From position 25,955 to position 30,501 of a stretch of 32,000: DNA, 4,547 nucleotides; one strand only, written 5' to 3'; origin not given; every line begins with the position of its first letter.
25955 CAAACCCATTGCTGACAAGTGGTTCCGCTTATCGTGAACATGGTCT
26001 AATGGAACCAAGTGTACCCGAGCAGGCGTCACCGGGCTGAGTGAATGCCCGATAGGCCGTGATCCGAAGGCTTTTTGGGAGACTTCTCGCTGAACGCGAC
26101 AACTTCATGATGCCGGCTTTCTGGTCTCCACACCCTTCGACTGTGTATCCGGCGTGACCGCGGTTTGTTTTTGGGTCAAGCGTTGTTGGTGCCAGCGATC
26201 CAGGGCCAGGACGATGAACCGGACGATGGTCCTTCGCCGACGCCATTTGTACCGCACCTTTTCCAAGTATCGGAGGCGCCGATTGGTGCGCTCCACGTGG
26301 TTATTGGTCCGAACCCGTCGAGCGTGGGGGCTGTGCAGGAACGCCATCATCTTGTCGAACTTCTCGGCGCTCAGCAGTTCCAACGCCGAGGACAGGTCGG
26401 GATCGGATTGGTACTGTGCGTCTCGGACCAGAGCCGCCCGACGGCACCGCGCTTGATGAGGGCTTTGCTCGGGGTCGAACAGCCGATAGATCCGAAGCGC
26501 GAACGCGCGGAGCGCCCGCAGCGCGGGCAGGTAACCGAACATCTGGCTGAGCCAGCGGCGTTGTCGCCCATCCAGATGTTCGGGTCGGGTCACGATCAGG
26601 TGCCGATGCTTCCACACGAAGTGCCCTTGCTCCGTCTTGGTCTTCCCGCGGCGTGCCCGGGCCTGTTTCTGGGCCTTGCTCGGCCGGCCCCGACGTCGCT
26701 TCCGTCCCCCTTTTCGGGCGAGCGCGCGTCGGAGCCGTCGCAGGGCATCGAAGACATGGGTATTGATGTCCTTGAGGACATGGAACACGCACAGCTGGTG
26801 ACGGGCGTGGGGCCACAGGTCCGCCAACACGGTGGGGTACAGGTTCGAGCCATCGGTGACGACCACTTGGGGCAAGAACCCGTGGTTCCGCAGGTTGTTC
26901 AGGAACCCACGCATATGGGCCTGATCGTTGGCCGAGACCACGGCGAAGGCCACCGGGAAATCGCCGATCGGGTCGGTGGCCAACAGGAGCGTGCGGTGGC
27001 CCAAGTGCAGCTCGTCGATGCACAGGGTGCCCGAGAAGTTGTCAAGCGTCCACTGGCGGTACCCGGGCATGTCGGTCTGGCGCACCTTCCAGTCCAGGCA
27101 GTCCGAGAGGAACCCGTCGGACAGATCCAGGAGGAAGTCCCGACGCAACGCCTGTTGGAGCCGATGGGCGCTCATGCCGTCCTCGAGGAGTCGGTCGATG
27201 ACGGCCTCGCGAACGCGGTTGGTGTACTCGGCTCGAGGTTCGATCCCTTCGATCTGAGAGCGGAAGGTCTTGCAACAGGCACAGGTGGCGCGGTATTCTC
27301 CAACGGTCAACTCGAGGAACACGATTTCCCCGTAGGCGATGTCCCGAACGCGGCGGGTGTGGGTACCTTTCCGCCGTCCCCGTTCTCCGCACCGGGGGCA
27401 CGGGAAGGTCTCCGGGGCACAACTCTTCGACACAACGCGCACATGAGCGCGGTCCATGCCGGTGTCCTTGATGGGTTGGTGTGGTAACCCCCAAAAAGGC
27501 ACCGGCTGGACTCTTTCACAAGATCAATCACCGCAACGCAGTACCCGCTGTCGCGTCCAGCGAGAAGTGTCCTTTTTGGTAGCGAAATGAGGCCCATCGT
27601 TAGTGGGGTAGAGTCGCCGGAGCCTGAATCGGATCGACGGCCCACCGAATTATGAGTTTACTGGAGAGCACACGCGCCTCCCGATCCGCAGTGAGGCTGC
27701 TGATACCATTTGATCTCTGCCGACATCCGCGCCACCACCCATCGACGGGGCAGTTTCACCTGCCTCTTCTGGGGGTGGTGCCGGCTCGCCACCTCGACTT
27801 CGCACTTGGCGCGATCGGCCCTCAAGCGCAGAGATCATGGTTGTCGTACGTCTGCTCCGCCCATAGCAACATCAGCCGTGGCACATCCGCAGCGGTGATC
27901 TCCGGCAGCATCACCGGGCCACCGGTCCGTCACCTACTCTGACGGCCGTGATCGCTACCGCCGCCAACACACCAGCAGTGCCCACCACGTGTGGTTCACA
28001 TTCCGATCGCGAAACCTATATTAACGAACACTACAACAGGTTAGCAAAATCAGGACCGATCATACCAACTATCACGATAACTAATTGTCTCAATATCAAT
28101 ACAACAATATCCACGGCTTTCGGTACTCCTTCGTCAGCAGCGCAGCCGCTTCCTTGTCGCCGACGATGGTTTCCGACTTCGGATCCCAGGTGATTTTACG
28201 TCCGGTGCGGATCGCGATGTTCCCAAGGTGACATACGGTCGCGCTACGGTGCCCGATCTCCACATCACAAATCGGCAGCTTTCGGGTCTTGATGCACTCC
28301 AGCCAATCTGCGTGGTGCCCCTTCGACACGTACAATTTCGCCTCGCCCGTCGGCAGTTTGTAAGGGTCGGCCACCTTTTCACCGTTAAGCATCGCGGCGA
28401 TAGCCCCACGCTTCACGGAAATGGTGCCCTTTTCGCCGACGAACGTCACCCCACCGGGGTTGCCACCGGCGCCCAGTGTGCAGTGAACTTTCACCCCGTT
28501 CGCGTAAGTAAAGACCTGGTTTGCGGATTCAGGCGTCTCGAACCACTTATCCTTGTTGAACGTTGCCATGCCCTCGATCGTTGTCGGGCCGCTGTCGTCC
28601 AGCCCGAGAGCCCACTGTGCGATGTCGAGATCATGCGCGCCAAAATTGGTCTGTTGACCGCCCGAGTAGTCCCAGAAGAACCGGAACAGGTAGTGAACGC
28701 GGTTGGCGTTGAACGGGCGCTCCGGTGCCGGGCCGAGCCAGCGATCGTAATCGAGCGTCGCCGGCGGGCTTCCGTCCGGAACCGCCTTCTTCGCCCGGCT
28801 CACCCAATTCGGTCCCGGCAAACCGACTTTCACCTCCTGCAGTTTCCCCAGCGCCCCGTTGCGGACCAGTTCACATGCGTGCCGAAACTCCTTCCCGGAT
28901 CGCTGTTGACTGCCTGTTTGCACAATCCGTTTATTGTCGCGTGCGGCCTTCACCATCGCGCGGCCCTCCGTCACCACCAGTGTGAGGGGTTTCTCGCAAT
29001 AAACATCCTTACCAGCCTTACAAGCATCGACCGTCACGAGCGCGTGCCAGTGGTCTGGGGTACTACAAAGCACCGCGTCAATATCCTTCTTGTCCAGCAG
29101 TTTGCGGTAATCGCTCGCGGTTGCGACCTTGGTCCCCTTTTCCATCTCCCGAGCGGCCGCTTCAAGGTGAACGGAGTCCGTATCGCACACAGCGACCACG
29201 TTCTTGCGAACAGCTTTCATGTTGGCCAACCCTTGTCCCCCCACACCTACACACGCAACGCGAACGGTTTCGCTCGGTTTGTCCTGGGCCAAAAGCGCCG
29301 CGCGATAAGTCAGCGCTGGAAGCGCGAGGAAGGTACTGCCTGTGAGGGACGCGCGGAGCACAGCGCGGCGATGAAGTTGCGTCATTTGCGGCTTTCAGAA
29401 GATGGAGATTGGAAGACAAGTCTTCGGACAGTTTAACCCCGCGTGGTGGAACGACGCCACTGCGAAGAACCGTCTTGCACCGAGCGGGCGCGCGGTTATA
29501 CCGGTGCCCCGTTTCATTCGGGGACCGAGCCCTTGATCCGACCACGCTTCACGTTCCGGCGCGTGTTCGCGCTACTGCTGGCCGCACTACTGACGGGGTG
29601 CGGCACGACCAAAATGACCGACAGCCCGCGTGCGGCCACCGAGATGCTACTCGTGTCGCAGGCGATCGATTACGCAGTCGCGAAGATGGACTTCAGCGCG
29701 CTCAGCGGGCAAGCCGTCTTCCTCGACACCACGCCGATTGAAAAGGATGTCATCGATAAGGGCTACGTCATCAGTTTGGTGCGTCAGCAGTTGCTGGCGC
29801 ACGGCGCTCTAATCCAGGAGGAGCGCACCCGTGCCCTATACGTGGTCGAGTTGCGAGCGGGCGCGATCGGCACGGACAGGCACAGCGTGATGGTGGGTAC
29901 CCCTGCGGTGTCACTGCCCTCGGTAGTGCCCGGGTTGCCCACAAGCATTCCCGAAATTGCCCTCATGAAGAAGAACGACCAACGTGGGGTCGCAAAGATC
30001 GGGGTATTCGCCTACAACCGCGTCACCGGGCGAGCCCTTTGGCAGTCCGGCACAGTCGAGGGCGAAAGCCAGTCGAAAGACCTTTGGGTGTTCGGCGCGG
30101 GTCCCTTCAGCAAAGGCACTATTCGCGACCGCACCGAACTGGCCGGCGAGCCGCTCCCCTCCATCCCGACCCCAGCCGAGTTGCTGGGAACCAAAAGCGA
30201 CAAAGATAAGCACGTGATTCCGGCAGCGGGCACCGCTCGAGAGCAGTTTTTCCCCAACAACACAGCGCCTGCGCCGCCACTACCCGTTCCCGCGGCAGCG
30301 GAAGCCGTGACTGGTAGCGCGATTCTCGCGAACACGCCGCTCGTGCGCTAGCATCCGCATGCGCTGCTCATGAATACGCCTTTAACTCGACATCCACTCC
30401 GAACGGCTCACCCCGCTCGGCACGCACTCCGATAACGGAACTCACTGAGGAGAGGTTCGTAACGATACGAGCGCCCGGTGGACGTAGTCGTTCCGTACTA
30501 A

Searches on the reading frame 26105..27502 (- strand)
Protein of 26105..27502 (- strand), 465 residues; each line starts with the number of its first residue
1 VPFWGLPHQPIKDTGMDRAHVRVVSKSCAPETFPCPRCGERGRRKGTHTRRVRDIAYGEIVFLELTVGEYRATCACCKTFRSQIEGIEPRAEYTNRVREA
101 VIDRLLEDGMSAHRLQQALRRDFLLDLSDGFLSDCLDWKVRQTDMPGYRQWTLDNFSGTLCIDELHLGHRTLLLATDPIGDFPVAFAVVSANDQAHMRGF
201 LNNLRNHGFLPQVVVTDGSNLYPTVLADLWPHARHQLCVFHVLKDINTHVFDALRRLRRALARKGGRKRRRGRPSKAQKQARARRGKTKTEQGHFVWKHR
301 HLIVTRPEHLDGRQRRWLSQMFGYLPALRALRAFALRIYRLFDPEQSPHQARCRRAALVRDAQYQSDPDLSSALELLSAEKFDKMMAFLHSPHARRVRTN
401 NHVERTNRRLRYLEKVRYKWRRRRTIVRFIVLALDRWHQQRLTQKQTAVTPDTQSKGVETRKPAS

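Call 28: search_protein_families(library=pfam, proteins=[window:26105-27502:-], max_evalue=0.1)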
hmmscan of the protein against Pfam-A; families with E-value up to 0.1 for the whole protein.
window:26105-27502:- (465 aa): 5 families
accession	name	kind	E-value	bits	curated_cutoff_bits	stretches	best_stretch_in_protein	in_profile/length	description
PF01610.23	DDE_Tnp_ISL3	-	9.7e-15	55.4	23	1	160-415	1-225/240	Transposase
PF00872.24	Transposase_mut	-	3.8e-07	29.8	21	1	186-250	200-265/379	Transposase, Mutator family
PF10551.15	MULE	-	2.3e-06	28.4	27.6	1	182-244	30-98/99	MULE transposase domain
PF13610.12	DDE_Tnp_IS240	-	0.00016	22.3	27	1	175-270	23-119/139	DDE domain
PF15934.10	Yuri_gagarin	-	0.085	13.2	28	0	349-439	105-193/234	Yuri gagarin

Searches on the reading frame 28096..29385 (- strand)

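Call 28: search_protein_families(library=pfam, proteins=[window:28096-29385:-], max_evalue=0.1)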
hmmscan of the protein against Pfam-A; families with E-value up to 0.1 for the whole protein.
window:28096-29385:- (429 aa): 5 families
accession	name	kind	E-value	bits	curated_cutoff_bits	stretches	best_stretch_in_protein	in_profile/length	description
PF19051.5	GFO_IDH_MocA_C2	-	2.6e-35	122.6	23.3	1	171-425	9-252/254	Oxidoreductase family, C-terminal alpha/beta domain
PF01408.29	GFO_IDH_MocA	-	1.9e-18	67.7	24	1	41-158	1-119/120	Oxidoreductase family, NAD-binding Rossmann fold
PF22725.1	GFO_IDH_MocA_C3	-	2.3e-09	37.7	27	1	234-322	35-123/124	GFO/IDH/MocA C-terminal domain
PF02894.22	GFO_IDH_MocA_C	-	0.00018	21.8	22.9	1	240-398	38-216/218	Oxidoreductase family, C-terminal alpha/beta domain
PF07991.19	KARI_N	-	0.028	14.4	20.6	1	42-117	6-76/165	Acetohydroxy acid isomeroreductase, NADPH-binding domain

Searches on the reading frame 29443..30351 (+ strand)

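Call 53: search_protein_families(library=pfam, proteins=[window:29443-30351:+], max_evalue=0.001)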
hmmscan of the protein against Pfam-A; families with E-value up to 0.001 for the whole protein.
window:29443-30351:+ (302 aa): 1 family
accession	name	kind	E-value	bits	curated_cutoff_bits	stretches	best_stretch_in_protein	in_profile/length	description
PF20360.3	DUF6655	-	1.5e-44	152.6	27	1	50-236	4-196/259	Family of unknown function (DUF6655)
